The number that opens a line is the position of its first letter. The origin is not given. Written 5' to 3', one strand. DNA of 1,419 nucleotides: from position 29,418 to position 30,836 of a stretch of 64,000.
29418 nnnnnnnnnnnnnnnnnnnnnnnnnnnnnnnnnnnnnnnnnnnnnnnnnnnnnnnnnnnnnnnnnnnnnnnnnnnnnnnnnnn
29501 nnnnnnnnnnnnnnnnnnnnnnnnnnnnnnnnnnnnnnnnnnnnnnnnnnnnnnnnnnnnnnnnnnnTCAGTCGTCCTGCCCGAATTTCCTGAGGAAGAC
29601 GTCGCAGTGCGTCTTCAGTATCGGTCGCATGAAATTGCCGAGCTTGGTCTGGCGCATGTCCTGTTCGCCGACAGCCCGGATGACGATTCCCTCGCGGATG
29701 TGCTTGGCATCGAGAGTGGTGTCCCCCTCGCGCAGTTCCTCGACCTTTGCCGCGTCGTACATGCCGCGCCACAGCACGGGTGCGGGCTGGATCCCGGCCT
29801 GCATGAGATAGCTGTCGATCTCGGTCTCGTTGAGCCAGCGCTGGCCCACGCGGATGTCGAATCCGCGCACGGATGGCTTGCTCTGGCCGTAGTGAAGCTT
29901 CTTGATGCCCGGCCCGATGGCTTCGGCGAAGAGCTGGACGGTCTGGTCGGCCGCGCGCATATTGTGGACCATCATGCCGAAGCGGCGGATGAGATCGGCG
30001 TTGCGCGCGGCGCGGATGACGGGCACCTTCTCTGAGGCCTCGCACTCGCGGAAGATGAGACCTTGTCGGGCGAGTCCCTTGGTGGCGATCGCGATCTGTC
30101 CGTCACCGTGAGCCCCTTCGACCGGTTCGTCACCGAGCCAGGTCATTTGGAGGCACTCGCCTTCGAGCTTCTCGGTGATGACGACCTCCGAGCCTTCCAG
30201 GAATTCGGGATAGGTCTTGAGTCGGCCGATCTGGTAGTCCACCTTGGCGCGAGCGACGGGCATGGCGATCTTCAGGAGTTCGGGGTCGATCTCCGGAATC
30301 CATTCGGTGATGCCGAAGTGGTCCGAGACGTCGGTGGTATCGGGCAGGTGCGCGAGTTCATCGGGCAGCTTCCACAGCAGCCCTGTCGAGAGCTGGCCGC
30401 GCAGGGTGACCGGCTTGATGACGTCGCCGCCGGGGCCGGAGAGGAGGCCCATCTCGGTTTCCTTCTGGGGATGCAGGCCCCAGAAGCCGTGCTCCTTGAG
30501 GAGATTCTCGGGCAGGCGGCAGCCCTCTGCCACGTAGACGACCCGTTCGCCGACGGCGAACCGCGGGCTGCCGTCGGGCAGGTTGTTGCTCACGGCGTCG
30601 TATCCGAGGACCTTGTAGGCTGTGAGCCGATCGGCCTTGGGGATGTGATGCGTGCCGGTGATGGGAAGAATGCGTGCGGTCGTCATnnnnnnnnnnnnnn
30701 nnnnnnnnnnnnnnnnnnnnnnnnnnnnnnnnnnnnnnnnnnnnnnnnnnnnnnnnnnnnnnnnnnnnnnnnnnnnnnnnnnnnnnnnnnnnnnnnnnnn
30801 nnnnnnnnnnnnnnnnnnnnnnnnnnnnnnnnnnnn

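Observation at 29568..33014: Nucleic-acid repair cluster: Rnl-like RNA ligase, Zn-cluster protein, HNH endonuclease fused by overlap to a compact ATP-dependent DNA ligase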

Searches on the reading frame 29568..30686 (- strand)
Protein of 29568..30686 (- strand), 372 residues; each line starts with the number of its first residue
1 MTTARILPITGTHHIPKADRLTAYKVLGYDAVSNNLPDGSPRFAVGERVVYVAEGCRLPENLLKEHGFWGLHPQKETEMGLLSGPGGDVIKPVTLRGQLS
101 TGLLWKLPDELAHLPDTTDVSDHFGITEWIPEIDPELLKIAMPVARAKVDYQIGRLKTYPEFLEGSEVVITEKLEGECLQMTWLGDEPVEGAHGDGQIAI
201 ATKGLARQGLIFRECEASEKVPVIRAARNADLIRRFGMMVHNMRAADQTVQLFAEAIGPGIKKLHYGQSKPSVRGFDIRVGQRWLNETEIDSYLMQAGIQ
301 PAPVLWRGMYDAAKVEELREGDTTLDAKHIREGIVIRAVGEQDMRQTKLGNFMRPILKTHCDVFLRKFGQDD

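Call 3: search_protein_families(library=pfam, proteins=[window:29568-30686:-], max_evalue=0.01)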
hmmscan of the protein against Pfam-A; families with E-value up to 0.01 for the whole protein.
window:29568-30686:- (372 aa): 2 families
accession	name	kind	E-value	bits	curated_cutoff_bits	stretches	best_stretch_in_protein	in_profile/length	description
PF09414.15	RNA_ligase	-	1.5e-16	61.5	27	1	167-348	2-162/171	RNA ligase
PF21189.3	PHA02142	-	0.00086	20.1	27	1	6-105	4-90/92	PHA02142 OB-fold domain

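Call 4: search_protein_families(library=phrogs, proteins=[window:29568-30686:-], max_evalue=0.01)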
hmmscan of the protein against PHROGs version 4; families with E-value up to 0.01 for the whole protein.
window:29568-30686:- (372 aa): 4 families
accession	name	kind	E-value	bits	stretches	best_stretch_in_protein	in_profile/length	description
phrog_968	-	DNA, RNA and nucleotide metabolism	7.5e-24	85.4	1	3-344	10-378/398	RNA ligase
phrog_548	-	DNA, RNA and nucleotide metabolism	6.9e-08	33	1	227-345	77-219/341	RNA ligase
phrog_34045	-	unknown function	0.00045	20.9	0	283-360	121-193/219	-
phrog_24030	-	DNA, RNA and nucleotide metabolism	0.0012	19.3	0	249-339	215-302/342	RNA ligase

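Call 5: search_solved_structures(query=window:29568-30686:-, max_evalue=1, show_alignments=2)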
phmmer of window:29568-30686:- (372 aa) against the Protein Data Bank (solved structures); distinct sequences matched with E-value up to 1: 10.
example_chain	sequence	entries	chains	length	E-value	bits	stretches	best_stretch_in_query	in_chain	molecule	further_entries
5cot_A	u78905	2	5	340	0.0015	20.7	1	82-180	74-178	Naegleria gruberi RNA ligase | RNA ligase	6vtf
6vt4_A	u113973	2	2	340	0.0015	20.7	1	82-180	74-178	RNA Ligase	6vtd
6vt3_A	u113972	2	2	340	0.0016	20.7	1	82-180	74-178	RNA Ligase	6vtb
6vt9_A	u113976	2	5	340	0.0016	20.7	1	83-180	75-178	RNA ligase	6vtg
6vt8_A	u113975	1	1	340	0.0018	20.5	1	82-180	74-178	RNA Ligase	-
6vt5_A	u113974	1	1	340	0.0029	19.8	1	82-180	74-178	RNA Ligase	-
6vt1_A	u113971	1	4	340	0.0037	19.5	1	83-180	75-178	RNA Ligase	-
6vt0_A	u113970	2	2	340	0.0082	18.3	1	83-179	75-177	RNA Ligase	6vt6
5cou_A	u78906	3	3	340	0.0082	18.3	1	83-179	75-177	Naegleria gruberi RNA ligase | RNA ligase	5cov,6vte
2hvq_A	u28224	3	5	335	0.64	12.1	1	246-311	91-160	Hypothetical 37.6 kDa protein in Gp24-hoc intergenic region | T4 RNA ligase 2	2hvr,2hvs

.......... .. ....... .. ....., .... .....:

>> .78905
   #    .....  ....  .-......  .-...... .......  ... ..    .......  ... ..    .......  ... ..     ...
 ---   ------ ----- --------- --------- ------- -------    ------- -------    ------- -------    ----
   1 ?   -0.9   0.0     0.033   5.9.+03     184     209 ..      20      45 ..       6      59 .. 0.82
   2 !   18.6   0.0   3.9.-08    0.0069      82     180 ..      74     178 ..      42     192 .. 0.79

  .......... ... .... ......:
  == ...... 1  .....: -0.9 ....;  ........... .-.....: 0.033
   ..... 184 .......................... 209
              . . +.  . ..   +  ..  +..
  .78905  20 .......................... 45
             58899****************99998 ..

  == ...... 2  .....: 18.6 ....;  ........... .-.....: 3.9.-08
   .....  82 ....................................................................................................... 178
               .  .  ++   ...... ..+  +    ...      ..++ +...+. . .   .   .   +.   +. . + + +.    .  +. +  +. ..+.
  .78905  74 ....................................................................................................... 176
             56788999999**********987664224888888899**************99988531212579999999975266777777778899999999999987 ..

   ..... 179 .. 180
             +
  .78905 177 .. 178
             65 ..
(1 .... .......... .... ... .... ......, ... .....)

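Call 10: search_dna_similar(query=window:29568-30686:-, collection=phages, mode=protein, max_rows=25)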
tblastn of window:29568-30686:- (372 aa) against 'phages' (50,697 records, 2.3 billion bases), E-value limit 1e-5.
Records with a match: 19; places in all: 19; records where one place covers at least 80% of the query: 13.
Best place of each record, by identity: <60% 19.
By first word of the organism name: Caulobacter 8; Brevundimonas 5; uncultured 3; Limnohabitans 1; Caudoviricetes 1; Synechococcus 1.
By host as written in the record: Caulobacter vibrioides CB15 6; Brevundimonas pondensis LVF1 4; - 4; Caulobacter crescentus 2; Brevundimonas pondensis EIF1 1; Limnohabitans sp. DCL3 1; Synechococcus elongatus PCC 7942 = FACHB-805 1.
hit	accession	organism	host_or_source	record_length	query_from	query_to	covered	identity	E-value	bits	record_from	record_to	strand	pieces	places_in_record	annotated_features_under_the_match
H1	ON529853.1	Brevundimonas phage vB_BpoS-Bambus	Brevundimonas pondensis LVF1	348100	6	369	98%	37.1%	3e-61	218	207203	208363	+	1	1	RNA ligase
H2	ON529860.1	Brevundimonas phage vB_BpoS-Papperlapapp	Brevundimonas pondensis LVF1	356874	6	369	98%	36.5%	9e-60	214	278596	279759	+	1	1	RNA ligase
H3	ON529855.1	Brevundimonas phage vB_BpoS-Domovoi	Brevundimonas pondensis EIF1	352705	6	369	98%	35.6%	8e-59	211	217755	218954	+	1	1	RNA ligase 2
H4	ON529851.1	Brevundimonas phage vB_BpoS-Marchewka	Brevundimonas pondensis LVF1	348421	6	369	98%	35.6%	2e-58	210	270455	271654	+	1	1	RNA ligase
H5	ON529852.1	Brevundimonas phage vB_BpoS-Kabachok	Brevundimonas pondensis LVF1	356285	6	369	98%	35.4%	1e-58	211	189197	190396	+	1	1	RNA ligase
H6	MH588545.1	Caulobacter phage CcrPW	Caulobacter vibrioides CB15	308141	6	369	98%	33.7%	2e-59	213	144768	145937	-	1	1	hypothetical protein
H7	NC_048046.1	Caulobacter phage CcrPW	Caulobacter vibrioides CB15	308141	6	369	98%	33.7%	2e-59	213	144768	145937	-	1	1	RNA ligase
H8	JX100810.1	Caulobacter phage CcrColossus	Caulobacter crescentus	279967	6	369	98%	33.2%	2e-58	210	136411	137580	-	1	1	putative RNA ligase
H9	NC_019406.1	Caulobacter phage CcrColossus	Caulobacter crescentus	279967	6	369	98%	33.2%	2e-58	210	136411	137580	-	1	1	RNA ligase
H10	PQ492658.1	Limnohabitans phage DC31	Limnohabitans sp. DCL3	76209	4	368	98%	25.8%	4e-9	64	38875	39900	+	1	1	hypothetical protein | DNA primase/helicase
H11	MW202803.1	Caudoviricetes sp.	Manatee Spring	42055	9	371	98%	24.8%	3e-15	83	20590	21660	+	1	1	RNA ligase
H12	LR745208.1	uncultured phage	metagenomic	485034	90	371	76%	28.9%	1e-15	84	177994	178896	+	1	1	record has no annotation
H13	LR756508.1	uncultured phage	metagenomic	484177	16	347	89%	24.5%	7e-15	82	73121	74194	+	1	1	record has no annotation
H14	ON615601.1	Synechococcus phage BUCT-ZZ01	Synechococcus elongatus PCC 7942 = ...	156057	4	338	90%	22.6%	3e-9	65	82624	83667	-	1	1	hypothetical protein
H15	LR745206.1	uncultured phage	metagenomic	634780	82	349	72%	26.9%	1e-10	69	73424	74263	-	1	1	record has no annotation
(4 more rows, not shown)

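Call 13: get_annotated_region(hit=H1, flank=8000)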
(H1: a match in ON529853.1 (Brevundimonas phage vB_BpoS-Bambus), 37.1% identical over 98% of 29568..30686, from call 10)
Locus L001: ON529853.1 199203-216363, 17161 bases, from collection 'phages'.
description: Brevundimonas phage vB_BpoS-Bambus, complete genome.
organism: Brevundimonas phage vB_BpoS-Bambus (NCBI taxid 2948597)
taxonomy: Viruses; Duplodnaviria; Heunggongvirae; Uroviricota; Caudoviricetes; Dolichocephalovirinae
host: Brevundimonas pondensis LVF1; source: sewage; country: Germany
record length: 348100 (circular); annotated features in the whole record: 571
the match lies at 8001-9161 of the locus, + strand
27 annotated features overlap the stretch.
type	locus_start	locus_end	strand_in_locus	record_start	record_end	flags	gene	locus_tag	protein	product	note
CDS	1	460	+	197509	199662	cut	-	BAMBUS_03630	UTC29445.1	hypothetical protein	-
CDS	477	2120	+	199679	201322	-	-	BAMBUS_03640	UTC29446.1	hypothetical protein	-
CDS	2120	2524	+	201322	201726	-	-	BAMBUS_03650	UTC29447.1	hypothetical protein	-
CDS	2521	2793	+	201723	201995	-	-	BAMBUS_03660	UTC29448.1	hypothetical protein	-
CDS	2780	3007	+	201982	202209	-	-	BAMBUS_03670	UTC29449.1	hypothetical protein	-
CDS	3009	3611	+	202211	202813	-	-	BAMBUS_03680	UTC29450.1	hypothetical protein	-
CDS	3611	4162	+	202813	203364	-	-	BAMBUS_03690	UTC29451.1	hypothetical protein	-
CDS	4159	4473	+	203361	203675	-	-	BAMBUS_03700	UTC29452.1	hypothetical protein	-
CDS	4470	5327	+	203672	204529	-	-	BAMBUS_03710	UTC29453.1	hypothetical protein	-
CDS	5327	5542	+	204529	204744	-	-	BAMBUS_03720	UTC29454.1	hypothetical protein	-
CDS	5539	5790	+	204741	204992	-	-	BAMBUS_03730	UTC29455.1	hypothetical protein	-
CDS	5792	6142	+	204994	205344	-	-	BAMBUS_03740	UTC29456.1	hypothetical protein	-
CDS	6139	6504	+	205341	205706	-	-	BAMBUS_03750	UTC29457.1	hypothetical protein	-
CDS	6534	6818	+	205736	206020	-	-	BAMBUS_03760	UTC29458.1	hypothetical protein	-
CDS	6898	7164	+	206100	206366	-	-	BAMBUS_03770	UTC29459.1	hypothetical protein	-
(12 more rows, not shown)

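Call 22: find_homologous_proteins(query=window:29568-30686:-, max_evalue=0.001)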
Query window:29568-30686:- (372 aa): 249 proteins with E <= 0.001 among 5210 candidates; the best 120 are listed.
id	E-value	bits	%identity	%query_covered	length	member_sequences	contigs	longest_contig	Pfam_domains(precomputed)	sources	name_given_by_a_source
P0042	3.2e-242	821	95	100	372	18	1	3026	PF09414.16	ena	-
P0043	3.7e-229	778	90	100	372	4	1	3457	PF09414.16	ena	-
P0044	2.5e-206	703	78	100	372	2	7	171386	PF09414.16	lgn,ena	-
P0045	2.2e-195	667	78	100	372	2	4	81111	PF09414.16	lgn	-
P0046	1.1e-194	665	77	100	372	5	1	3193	PF09414.16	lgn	-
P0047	9.2e-194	662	77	100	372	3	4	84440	PF09414.16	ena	-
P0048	2.9e-169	581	68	100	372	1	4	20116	PF09414.16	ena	-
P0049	6.6e-169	580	68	100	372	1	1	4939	PF09414.16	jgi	-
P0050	1.1e-156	540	65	100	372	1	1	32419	PF09414.16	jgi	-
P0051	2.1e-151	522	61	100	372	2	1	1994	PF09414.16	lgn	-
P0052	6.3e-148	511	60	99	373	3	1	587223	PF09414.16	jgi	jgi:RNA ligase (TIGR02306 family)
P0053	1.8e-147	509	61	99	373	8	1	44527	PF09414.16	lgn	-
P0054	1.4e-145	503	59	99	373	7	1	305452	PF09414.16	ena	-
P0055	4.7e-145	501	59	99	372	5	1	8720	PF09414.16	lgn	-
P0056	1.3e-143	497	60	99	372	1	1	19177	PF09414.16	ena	-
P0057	9.2e-143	494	60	99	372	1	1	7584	PF09414.16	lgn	-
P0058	1.2e-142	493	58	99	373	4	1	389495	PF09414.16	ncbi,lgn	-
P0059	1.5e-139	483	57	99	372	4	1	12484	PF09414.16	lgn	-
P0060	7.6e-137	474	58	99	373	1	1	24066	PF09414.16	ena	-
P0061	5.7e-130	452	54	99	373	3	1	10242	PF09414.16,PF21189.4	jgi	jgi:RNA ligase (TIGR02306 family)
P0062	1.4e-128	447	55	99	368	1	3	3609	PF09414.16,PF21189.4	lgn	-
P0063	1.2e-127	444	54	100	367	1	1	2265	PF09414.16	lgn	-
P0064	6.4e-127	442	53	99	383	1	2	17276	PF09414.16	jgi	jgi:RNA ligase (TIGR02306 family)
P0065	1.2e-123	431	54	100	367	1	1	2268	PF09414.16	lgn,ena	-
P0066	5.1e-121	422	53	100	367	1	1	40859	PF09414.16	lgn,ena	-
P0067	2.1e-120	420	52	99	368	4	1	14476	PF09414.16,PF21189.4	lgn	-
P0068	2.3e-120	420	52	99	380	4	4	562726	PF09414.16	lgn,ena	-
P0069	3.2e-120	420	52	99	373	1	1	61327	PF09414.16,PF21189.4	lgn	-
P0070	2.2e-119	417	52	100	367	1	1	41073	PF09414.16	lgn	-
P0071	5.8e-119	416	51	99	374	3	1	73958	PF09414.16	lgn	-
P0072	6.4e-118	412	52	99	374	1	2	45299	PF09414.16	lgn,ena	-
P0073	6.1e-114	399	52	99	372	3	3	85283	PF09414.16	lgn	-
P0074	1.9e-113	397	49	99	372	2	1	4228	PF09414.16,PF21189.4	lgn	-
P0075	1.1e-112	395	50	99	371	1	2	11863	PF09414.16,PF21189.4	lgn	-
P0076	5.5e-112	393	52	99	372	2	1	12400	PF09414.16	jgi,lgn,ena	jgi:hypothetical protein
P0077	1.0e-111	392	50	99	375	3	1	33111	PF09414.16,PF21189.4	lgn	-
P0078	3.3e-111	390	50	99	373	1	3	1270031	PF09414.16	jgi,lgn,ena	-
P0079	8.3e-110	385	50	100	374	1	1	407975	PF09414.16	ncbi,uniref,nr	ncbi:RNA ligase family protein [Erythrobacter aureus]|uniref:RNA ligase domain-containing protein n=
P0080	1.6e-108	381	49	99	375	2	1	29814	PF09414.16,PF21189.4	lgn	-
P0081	3.6e-108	380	48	99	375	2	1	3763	PF09414.16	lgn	-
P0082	4.4e-104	367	49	99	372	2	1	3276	PF09414.16,PF21189.4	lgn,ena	-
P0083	7.0e-104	366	46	99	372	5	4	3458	PF09414.16,PF21189.4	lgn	-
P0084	7.4e-104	366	48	99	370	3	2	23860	PF09414.16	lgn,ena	-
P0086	7.2e-82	293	41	99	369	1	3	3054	PF09414.16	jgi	-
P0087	9.0e-65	237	47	68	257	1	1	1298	PF21189.4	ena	-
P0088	6.0e-43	165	33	95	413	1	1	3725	PF09414.16,PF21189.4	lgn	-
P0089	6.0e-26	109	32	88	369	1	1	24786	PF09414.16,PF21189.4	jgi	-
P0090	5.7e-21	93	27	99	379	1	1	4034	PF09414.16,PF21189.4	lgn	-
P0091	1.8e-19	88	31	88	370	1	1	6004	PF09414.16,PF21189.4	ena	-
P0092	5.6e-15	73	29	91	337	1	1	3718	PF09414.16,PF21189.4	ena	-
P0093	5.2e-14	70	29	95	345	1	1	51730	PF09414.16,PF21189.4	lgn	-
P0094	2.2e-13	68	28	97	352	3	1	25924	PF09414.16,PF21189.4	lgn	-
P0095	2.8e-13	68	28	97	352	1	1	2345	PF09414.16,PF21189.4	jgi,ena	-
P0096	6.3e-13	67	28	94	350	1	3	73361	PF09414.16,PF21189.4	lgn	-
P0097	1.2e-12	66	29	95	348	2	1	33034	PF09414.16,PF21189.4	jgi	-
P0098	1.3e-12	66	28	97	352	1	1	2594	PF09414.16,PF21189.4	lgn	-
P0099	2.7e-12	64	26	99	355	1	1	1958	PF09414.16,PF21189.4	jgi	jgi:RNA ligase (TIGR02306 family)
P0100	1.1e-11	62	29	87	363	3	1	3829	PF09414.16,PF21189.4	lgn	-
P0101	8.6e-11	60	27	89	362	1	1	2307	PF09414.16,PF21189.4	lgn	-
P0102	1.3e-10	59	26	97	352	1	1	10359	PF09414.16,PF21189.4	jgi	jgi:RNA ligase (TIGR02306 family)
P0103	3.5e-10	58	29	94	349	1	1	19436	PF09414.16,PF21189.4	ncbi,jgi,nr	ncbi:MAG: RNA ligase (ATP) [Polyangiaceae bacterium]|jgi:RNA ligase (TIGR02306 family)|nr:RNA ligase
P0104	8.3e-10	56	27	97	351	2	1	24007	PF09414.16,PF21189.4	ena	-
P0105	2.0e-9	55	27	95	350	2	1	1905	PF09414.16,PF21189.4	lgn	-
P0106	3.7e-9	54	28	90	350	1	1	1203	PF09414.16,PF21189.4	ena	-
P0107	4.6e-9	54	29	68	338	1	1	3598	PF09414.16,PF21189.4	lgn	-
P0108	5.9e-9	53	28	87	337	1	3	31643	PF09414.16,PF21189.4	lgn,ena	-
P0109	1.3e-8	52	27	88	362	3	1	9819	PF09414.16,PF21189.4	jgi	-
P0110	2.1e-8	52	28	96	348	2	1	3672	PF09414.16,PF21189.4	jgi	-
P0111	2.3e-8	51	25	94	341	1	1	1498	PF09414.16,PF21189.4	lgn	-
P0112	2.8e-8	51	28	90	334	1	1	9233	PF09414.16,PF21189.4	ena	-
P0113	3.8e-8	51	26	95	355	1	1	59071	PF09414.16,PF21189.4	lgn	-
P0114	4.1e-8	51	27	91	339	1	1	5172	PF09414.16,PF21189.4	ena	-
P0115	4.6e-8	51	27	91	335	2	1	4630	PF09414.16,PF21189.4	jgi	jgi:RNA ligase (TIGR02306 family)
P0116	7.9e-8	50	28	87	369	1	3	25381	PF09414.16,PF21189.4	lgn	-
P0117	9.6e-8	49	27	80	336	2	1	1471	PF09414.16,PF21189.4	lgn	-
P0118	9.9e-8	49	25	90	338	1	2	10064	PF09414.16,PF21189.4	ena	-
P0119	1.0e-7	49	28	95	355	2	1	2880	PF09414.16,PF21189.4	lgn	-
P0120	1.0e-7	49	28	95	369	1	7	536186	PF09414.16,PF21189.4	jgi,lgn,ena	-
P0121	1.2e-7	49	28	90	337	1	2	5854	PF09414.16,PF21189.4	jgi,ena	jgi:RNA ligase (TIGR02306 family)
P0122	1.5e-7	49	25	86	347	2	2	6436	PF09414.16,PF21189.4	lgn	-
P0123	2.0e-7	48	26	88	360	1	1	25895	PF09414.16,PF21189.4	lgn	-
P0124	3.1e-7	48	27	72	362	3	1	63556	PF09414.16,PF21189.4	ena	-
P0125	3.7e-7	48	26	80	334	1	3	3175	PF09414.16,PF21189.4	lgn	-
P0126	5.2e-7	47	26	91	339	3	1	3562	PF09414.16,PF21189.4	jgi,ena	jgi:RNA ligase (TIGR02306 family)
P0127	5.8e-7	47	26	90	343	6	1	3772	PF09414.16,PF21189.4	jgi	jgi:RNA ligase (TIGR02306 family)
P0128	7.8e-7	46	27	90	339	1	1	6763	PF09414.16,PF21189.4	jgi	-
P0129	7.8e-7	46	26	87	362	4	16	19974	PF09414.16,PF21189.4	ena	-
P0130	7.9e-7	46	29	94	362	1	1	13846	PF09414.16,PF21189.4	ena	-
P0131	9.4e-7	46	27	97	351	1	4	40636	PF09414.16,PF21189.4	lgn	-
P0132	1.1e-6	46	26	90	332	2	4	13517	PF09414.16,PF21189.4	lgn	-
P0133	1.2e-6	46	27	90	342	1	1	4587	PF09414.16,PF21189.4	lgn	-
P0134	1.4e-6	46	27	88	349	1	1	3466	PF09414.16,PF21189.4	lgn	-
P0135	1.5e-6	46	25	90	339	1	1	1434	PF09414.16,PF21189.4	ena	-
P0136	1.8e-6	45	28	69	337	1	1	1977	PF09414.16,PF21189.4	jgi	jgi:RNA ligase (TIGR02306 family)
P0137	1.9e-6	45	26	90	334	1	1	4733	PF09414.16,PF21189.4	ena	-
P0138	2.1e-6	45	27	88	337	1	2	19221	PF09414.16,PF21189.4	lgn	-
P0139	2.3e-6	45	27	80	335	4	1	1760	PF09414.16,PF21189.4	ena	-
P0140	2.9e-6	45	27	90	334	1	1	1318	PF09414.16,PF21189.4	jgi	jgi:RNA ligase (TIGR02306 family)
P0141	3.3e-6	44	25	94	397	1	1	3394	PF09414.16,PF21189.4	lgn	-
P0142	3.4e-6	44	23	97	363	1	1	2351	PF09414.16,PF21189.4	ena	-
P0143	3.4e-6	44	27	90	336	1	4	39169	PF09414.16,PF21189.4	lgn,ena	-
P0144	4.1e-6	44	26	90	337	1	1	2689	PF09414.16,PF21189.4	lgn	-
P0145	4.2e-6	44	26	70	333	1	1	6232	PF09414.16,PF21189.4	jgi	jgi:RNA ligase (TIGR02306 family)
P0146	4.3e-6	44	25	90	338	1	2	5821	PF09414.16,PF21189.4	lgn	-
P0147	6.0e-6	44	28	69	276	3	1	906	PF09414.16,PF21189.4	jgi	jgi:RNA ligase (TIGR02306 family)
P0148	6.1e-6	44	27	90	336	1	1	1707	PF09414.16,PF21189.4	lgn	-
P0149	6.8e-6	43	24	97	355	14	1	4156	PF09414.16,PF21189.4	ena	-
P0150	7.1e-6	43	28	90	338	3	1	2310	PF09414.16,PF21189.4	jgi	jgi:RNA ligase (TIGR02306 family)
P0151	7.6e-6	43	27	90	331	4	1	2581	PF09414.16,PF21189.4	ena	-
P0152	9.0e-6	43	28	69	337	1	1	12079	PF09414.16,PF21189.4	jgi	jgi:RNA ligase (TIGR02306 family)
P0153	9.9e-6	43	25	70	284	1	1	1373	PF09414.16,PF21189.4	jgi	jgi:RNA ligase (TIGR02306 family)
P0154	1.0e-5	43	25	90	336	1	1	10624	PF09414.16,PF21189.4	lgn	-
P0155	1.0e-5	43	27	90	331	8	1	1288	PF09414.16,PF21189.4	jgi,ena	-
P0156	1.2e-5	43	27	90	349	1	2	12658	PF09414.16,PF21189.4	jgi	jgi:RNA ligase (TIGR02306 family)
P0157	1.5e-5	42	26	90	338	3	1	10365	PF09414.16,PF21189.4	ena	-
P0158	1.8e-5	42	25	91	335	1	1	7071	PF09414.16,PF21189.4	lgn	-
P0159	1.8e-5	42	26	69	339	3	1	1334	PF09414.16,PF21189.4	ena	-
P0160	2.0e-5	42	25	90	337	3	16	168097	PF09414.16,PF21189.4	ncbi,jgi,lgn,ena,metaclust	jgi:RNA ligase (TIGR02306 family)|metaclust:\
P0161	2.0e-5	42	26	90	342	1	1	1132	PF09414.16,PF21189.4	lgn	-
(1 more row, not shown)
